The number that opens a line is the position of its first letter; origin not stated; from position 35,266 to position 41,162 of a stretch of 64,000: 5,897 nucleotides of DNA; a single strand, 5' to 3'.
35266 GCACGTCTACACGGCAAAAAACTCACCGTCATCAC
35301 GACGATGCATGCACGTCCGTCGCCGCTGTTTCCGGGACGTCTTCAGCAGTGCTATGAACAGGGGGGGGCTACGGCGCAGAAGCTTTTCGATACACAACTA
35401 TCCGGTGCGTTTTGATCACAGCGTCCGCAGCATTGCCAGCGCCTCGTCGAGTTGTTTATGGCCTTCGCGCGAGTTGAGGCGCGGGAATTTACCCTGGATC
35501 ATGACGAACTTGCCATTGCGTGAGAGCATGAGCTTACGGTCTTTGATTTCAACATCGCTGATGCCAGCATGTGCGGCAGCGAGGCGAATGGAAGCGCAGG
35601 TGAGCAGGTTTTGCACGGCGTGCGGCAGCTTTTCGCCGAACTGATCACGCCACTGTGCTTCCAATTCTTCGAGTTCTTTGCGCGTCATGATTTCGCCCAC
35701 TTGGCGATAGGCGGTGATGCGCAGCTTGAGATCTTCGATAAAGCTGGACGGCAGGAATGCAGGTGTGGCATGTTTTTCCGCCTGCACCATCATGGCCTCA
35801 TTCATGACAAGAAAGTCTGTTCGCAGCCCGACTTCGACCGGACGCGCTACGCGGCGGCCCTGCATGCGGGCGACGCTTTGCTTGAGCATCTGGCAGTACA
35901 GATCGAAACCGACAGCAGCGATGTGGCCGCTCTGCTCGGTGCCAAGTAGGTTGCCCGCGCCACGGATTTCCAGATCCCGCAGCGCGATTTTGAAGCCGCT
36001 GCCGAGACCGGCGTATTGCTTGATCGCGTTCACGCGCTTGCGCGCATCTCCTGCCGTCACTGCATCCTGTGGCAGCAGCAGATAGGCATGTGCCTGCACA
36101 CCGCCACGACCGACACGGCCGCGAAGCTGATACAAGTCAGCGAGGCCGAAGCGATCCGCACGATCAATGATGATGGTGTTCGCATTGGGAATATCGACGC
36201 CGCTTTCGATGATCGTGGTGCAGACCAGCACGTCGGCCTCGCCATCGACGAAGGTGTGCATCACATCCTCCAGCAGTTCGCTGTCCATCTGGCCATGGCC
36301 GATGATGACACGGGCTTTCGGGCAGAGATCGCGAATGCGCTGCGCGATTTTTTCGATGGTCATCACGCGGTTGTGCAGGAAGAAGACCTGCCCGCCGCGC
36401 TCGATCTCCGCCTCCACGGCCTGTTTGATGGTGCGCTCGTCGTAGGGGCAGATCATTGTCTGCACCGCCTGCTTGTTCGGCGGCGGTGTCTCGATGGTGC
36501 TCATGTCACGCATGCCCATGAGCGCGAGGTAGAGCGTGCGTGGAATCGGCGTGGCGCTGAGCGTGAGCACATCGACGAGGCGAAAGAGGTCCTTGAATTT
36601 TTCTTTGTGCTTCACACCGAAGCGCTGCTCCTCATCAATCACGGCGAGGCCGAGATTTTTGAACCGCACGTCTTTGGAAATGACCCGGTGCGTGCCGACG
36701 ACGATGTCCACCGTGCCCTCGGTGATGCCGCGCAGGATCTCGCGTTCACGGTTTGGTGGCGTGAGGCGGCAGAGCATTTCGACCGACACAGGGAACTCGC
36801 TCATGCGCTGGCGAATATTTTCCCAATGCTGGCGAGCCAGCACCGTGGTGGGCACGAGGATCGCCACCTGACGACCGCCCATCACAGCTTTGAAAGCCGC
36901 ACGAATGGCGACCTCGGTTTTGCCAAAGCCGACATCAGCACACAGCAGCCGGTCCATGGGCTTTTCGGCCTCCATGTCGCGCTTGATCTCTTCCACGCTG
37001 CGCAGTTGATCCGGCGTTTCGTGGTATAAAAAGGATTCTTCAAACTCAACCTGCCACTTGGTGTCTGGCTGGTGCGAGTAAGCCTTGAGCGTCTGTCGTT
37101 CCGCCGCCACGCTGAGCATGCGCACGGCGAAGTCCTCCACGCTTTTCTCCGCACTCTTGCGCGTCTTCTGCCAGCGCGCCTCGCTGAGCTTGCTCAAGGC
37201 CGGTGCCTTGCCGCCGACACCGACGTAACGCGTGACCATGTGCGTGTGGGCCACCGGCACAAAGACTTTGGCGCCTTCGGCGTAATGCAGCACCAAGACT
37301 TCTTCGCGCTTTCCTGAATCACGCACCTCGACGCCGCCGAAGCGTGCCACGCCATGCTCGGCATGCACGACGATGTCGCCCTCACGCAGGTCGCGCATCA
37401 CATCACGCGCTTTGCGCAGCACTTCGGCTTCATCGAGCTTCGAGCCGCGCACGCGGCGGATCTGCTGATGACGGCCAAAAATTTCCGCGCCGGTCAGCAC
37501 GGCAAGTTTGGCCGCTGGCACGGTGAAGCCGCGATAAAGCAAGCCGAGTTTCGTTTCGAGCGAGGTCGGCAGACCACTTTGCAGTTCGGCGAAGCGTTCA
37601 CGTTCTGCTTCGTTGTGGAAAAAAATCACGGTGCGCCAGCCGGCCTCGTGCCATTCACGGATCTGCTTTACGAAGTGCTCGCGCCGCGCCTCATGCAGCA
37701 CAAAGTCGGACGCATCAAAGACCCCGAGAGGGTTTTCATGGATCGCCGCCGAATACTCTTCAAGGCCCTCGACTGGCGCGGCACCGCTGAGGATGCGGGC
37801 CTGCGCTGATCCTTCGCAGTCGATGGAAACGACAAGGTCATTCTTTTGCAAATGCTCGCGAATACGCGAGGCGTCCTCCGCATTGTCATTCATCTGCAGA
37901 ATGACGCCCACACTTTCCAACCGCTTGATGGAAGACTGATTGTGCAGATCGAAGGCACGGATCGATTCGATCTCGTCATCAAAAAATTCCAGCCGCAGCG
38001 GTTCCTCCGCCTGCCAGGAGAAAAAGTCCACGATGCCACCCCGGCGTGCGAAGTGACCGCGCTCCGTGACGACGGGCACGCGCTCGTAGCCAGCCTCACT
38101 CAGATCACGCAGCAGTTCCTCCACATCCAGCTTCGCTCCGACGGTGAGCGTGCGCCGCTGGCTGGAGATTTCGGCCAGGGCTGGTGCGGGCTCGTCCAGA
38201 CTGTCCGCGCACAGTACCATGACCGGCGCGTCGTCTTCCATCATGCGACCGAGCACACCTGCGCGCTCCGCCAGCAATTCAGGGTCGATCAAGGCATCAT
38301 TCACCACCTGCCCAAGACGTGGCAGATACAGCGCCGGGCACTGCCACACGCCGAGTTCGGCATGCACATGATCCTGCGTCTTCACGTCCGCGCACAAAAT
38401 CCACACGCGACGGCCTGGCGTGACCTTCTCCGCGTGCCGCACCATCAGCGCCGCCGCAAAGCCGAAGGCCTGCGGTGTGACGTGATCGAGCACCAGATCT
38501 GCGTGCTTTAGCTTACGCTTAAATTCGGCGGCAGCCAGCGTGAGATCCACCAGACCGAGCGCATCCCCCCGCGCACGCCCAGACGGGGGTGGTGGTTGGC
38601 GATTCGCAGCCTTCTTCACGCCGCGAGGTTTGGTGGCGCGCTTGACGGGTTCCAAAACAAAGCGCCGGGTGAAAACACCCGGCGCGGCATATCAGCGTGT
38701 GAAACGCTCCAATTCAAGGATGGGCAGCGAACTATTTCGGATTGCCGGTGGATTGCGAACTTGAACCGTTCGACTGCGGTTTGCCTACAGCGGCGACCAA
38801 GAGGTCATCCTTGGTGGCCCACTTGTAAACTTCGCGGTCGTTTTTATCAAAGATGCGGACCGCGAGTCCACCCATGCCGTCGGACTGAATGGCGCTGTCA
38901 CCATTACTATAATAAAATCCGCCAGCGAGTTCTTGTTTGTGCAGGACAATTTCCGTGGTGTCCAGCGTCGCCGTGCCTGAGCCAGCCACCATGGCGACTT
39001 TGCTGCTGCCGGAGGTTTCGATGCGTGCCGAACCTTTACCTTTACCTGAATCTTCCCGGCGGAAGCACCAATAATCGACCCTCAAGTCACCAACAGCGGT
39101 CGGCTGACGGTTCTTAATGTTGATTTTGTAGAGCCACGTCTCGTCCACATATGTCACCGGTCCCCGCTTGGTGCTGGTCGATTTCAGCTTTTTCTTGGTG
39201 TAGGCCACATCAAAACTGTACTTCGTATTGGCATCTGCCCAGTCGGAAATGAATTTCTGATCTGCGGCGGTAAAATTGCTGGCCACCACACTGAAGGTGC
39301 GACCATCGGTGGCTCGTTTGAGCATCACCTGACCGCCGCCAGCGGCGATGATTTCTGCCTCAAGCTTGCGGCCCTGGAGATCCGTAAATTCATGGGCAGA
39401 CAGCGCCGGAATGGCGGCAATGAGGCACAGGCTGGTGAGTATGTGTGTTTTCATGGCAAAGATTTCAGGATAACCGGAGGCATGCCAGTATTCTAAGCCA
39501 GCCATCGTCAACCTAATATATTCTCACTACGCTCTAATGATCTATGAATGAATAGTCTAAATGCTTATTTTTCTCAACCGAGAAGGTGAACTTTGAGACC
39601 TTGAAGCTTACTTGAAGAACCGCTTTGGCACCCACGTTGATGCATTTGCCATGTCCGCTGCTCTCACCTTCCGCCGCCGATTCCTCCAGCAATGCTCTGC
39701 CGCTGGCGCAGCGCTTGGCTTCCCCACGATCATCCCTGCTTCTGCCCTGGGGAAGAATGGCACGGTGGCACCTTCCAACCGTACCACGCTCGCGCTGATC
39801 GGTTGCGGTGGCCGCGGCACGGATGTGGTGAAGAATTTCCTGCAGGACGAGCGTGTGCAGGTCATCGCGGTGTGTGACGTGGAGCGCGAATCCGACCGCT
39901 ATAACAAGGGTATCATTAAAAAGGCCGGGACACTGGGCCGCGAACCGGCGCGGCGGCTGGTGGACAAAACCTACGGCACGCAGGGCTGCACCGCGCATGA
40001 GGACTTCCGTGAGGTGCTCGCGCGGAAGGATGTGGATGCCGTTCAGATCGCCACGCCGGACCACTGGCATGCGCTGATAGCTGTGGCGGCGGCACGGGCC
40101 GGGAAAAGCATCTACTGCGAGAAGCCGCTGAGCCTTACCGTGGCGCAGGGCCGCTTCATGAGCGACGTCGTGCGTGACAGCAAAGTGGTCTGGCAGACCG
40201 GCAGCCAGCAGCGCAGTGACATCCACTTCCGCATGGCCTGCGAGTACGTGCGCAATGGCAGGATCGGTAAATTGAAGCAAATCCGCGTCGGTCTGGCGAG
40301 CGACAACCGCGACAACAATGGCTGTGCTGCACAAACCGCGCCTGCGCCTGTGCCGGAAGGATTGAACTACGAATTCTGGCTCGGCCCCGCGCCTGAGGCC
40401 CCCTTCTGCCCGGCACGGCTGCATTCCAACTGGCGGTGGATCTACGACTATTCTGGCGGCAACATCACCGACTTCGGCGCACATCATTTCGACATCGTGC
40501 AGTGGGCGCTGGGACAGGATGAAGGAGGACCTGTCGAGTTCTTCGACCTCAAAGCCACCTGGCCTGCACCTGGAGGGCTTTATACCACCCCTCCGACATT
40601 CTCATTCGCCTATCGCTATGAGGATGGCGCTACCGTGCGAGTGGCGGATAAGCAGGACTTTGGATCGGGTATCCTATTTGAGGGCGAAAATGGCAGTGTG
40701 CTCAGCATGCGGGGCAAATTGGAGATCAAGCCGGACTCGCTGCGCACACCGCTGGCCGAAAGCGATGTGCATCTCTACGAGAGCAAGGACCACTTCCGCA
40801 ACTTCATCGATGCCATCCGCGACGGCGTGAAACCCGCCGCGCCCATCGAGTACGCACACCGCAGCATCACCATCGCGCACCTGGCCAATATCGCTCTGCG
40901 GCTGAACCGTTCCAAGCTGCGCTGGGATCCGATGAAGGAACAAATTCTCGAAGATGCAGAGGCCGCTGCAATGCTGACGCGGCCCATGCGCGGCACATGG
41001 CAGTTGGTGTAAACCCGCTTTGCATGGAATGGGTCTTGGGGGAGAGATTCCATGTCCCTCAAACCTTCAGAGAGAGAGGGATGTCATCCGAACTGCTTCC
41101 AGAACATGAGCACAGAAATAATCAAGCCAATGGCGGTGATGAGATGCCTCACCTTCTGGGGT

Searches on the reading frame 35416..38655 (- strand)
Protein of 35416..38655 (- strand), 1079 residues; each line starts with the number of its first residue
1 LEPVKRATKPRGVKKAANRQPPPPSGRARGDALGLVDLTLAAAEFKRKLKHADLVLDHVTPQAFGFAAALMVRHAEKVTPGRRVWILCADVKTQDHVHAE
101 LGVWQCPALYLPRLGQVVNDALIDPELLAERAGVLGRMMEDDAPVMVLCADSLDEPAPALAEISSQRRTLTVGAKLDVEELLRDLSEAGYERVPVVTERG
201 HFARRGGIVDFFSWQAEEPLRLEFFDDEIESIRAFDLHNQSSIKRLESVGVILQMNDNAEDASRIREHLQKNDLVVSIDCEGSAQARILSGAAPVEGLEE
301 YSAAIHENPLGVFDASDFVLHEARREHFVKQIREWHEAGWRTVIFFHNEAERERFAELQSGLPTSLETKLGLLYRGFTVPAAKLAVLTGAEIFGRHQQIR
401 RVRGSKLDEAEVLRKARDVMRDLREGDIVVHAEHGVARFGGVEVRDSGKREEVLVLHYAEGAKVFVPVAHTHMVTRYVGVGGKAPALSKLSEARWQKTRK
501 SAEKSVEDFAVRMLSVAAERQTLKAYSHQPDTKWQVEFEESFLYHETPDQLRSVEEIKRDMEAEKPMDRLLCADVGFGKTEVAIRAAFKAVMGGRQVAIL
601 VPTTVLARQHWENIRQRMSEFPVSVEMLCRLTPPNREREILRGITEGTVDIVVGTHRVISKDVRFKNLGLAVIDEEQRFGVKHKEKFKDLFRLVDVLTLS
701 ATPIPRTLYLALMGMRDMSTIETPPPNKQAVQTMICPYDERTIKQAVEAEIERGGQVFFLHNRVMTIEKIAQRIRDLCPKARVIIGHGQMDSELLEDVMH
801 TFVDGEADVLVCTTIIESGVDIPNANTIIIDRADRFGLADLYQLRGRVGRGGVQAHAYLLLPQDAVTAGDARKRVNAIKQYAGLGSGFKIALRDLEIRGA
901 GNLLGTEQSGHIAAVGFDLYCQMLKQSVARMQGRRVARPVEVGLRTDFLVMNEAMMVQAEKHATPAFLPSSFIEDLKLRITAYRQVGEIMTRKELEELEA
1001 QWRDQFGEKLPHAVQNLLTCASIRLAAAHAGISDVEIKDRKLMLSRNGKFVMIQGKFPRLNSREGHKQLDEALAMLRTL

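Call 6: search_protein_families(library=pfam, proteins=[window:35416-38655:-], max_evalue=0.01)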
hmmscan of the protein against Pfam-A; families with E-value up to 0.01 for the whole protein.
window:35416-38655:- (1079 aa): 9 families
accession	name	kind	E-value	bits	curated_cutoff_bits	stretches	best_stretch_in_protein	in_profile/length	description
PF00270.35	DEAD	-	9.1e-25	87.8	26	1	547-707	1-163/167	DEAD/DEAH box helicase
PF17757.6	UvrB_inter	-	6.8e-23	81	22.9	1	170-251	3-85/91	UvrB interaction domain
PF00271.37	Helicase_C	-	2.1e-19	70.2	23.5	1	747-852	10-110/110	Helicase conserved C-terminal domain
PF03461.20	TRCF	-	1.5e-16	61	25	1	964-1044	3-82/95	TRCF domain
PF02559.22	CarD_TRCF_RID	-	3e-14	53.2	23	1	423-478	1-57/57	CarD-like/TRCF RID domain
PF04851.21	ResIII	-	1.5e-05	25.4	22.5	1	548-703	6-162/164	Type III restriction enzyme, res subunit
PF14814.11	UB2H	-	0.00041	20.8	27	1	170-246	1-85/85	Bifunctional transglycosylase second domain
PF19833.4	RecG_dom3_C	-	0.00065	20.1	26.8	1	887-919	4-32/87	ATP-dependent DNA helicase RecG, domain 3, C-terminal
PF22590.2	Cas3-like_C_2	-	0.0018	19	27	1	754-850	2-103/106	CRISPR-associated nuclease/helicase Cas3, C-terminal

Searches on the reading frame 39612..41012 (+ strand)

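Call 66: search_protein_families(library=pfam, proteins=[window:39612-41012:+], max_evalue=0.0001)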
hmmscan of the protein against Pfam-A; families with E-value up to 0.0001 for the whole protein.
window:39612-41012:+ (466 aa): 3 families
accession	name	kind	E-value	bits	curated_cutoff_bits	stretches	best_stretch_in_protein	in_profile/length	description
PF19051.5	GFO_IDH_MocA_C2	-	4.6e-34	118.5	23.3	1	241-464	42-253/254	Oxidoreductase family, C-terminal alpha/beta domain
PF01408.29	GFO_IDH_MocA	-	1.1e-14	55.6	24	1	60-196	3-118/120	Oxidoreductase family, NAD-binding Rossmann fold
PF22725.1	GFO_IDH_MocA_C3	-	5.4e-07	30.1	27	0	271-344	32-100/124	GFO/IDH/MocA C-terminal domain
